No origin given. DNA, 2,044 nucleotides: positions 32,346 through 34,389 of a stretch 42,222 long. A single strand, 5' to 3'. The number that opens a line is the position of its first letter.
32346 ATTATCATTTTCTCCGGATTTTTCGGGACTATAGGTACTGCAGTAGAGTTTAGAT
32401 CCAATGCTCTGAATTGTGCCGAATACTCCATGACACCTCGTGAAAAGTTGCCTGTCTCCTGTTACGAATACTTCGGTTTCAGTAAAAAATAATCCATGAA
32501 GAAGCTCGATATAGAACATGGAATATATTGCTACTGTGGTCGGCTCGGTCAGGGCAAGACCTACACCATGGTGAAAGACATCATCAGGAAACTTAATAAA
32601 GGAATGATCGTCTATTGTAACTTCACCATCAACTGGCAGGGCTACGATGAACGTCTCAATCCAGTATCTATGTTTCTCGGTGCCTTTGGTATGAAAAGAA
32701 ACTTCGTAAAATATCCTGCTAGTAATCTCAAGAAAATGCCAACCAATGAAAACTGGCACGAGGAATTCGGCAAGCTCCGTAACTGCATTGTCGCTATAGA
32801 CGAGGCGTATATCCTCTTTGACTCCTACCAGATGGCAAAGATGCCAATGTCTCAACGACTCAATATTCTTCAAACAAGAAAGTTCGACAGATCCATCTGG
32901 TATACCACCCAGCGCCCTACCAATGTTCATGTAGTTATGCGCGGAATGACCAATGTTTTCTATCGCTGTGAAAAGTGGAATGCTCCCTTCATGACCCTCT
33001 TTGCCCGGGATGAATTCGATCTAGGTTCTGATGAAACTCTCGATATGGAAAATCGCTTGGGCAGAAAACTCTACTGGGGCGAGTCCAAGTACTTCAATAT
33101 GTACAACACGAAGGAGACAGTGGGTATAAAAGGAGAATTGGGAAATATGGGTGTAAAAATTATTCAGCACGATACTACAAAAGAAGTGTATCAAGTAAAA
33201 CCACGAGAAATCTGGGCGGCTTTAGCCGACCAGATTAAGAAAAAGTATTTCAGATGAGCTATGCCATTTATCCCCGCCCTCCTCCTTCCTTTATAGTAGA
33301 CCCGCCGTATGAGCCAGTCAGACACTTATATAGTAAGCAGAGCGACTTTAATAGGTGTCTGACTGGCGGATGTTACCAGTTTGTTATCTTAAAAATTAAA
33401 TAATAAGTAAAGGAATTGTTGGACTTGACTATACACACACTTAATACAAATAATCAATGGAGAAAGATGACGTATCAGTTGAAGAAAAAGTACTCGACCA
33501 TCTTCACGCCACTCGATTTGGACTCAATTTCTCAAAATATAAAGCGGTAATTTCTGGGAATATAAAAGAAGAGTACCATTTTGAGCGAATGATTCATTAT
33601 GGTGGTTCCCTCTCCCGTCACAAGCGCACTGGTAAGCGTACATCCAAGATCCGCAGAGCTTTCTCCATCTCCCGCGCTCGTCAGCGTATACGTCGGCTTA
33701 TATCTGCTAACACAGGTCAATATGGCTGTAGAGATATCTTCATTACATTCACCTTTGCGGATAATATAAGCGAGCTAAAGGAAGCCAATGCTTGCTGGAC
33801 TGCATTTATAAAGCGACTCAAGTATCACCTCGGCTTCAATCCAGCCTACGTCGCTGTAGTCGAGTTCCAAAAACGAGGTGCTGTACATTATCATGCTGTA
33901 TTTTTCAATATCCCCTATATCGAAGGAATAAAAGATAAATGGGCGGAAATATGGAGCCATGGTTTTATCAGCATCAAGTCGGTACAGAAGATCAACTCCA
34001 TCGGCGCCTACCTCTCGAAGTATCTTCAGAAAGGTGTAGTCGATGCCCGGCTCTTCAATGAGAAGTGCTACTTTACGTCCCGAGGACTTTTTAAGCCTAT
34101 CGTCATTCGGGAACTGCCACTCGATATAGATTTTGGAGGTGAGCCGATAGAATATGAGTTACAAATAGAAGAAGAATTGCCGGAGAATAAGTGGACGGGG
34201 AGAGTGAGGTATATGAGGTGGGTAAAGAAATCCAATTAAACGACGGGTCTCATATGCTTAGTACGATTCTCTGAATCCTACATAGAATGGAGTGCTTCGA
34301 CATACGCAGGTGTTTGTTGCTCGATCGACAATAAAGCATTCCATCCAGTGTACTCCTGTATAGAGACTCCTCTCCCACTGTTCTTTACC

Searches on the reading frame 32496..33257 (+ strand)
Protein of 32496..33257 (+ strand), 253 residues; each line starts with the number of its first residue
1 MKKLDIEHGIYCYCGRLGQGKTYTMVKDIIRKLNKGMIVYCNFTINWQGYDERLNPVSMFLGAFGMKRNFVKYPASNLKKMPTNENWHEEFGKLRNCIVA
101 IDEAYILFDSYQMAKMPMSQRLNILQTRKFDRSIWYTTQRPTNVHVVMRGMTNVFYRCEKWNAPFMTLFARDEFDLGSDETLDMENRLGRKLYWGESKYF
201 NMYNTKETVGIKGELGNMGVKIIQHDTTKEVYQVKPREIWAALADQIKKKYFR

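Call 3: search_protein_families(library=pfam, proteins=[window:32496-33257:+], max_evalue=0.01)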
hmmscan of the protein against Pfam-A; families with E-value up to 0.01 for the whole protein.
window:32496-33257:+ (253 aa): 1 family
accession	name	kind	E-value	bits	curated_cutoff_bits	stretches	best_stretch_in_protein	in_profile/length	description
PF05707.18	Zot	-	8e-07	29.2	20.3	1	10-163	2-150/197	Zonular occludens toxin (Zot)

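Call 37: find_encoding_contigs(protein=window:32496-33257:+, flank=10000, max_places=8)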
Protein window:32496-33257:+ (253 aa): 2 contigs read that carry it; 2 places shown.
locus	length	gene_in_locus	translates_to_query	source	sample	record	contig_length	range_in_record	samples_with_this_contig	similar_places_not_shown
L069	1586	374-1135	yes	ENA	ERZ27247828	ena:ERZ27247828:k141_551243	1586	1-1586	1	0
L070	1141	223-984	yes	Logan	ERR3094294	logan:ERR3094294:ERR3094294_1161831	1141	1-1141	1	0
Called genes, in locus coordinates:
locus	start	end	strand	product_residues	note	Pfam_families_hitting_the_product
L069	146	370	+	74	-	-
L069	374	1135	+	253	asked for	PF05707:Zot (weak)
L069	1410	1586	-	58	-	?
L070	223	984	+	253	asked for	PF05707:Zot (weak)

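Call 88: search_protein_families(library=padloc, proteins=[window:32496-33257:+], max_evalue=0.001)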
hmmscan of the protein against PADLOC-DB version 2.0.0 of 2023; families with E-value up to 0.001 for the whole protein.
window:32496-33257:+ (253 aa): 0 families

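Call 89: search_protein_families(library=phrogs, proteins=[window:32496-33257:+], max_evalue=0.001)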
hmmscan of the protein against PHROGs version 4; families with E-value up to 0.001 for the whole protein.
window:32496-33257:+ (253 aa): 3 families
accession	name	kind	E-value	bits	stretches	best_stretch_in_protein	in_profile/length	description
phrog_197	-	moron, auxiliary metabolic gene and host takeover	4.8e-11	43.7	1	10-203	28-208/486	Zot-like toxin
phrog_20922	-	head and packaging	2e-07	31.3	1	9-160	1-142/318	head morphogenesis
phrog_11271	-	head and packaging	0.0004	21.3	1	13-150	3-141/145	head morphogenesis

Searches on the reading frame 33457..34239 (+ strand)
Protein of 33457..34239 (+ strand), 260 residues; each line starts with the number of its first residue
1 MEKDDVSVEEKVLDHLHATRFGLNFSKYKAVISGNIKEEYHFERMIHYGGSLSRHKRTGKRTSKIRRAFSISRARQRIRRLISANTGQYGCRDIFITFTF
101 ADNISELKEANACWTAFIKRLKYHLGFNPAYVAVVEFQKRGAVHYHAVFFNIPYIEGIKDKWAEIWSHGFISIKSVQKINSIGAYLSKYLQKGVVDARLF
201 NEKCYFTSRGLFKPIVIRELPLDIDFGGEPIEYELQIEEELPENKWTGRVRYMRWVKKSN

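Call 3: search_protein_families(library=pfam, proteins=[window:33457-34239:+], max_evalue=0.01)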
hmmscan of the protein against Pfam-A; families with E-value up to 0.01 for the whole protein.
window:33457-34239:+ (260 aa): 3 families
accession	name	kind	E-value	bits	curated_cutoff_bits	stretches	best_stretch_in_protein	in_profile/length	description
PF23343.2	REP_ORF2-G2P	-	7.9e-21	74.6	27.8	1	94-193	2-98/99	Replication-associated protein ORF2/G2P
PF14214.11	Helitron_like_N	-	3.4e-09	37.6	28.9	1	123-148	165-190/191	Helitron helicase-like domain at N-terminus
PF20199.4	RepSA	-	7.3e-07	29.1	34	1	124-148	191-224/438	Replication initiator protein, pSAM2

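Call 45: find_related_loci(query=window:33457-34239:+, collection=viral_contigs, flank=10000)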
Query window:33457-34239:+ (260 aa) in viral_contigs; peptide patterns used: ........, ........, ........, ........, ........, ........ (x = any residue, [..] = any of these).
4 stretches matched a pattern; 3 encode a relative of the query (tblastn E <= 1e-3); 3 distinct loci.
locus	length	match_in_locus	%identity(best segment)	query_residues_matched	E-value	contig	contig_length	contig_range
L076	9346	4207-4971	62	4-257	6e-97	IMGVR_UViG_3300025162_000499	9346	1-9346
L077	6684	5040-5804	60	11-260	5e-96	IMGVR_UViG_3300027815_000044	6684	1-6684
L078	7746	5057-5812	60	11-260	1e-95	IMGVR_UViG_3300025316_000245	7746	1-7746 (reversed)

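Call 69: search_protein_families(library=ncbifam, proteins=[window:33457-34239:+], max_evalue=0.001)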
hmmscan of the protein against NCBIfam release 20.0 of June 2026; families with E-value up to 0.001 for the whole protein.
window:33457-34239:+ (260 aa): 0 families

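Call 88: search_protein_families(library=padloc, proteins=[window:33457-34239:+], max_evalue=0.001)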
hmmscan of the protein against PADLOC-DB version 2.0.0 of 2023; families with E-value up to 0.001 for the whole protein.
window:33457-34239:+ (260 aa): 0 families

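Call 89: search_protein_families(library=phrogs, proteins=[window:33457-34239:+], max_evalue=0.001)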
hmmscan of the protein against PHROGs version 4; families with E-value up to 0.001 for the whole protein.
window:33457-34239:+ (260 aa): 3 families
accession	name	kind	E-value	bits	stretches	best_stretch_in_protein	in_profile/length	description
phrog_3419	-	DNA, RNA and nucleotide metabolism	4.7e-27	96.3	1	55-215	68-233/289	rolling circle DNA replication initiation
phrog_3584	-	DNA, RNA and nucleotide metabolism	5.3e-16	59.8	1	38-216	17-196/265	replication initiation protein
phrog_942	-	DNA, RNA and nucleotide metabolism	1.6e-06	28.7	1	92-196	118-240/501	replication initiation protein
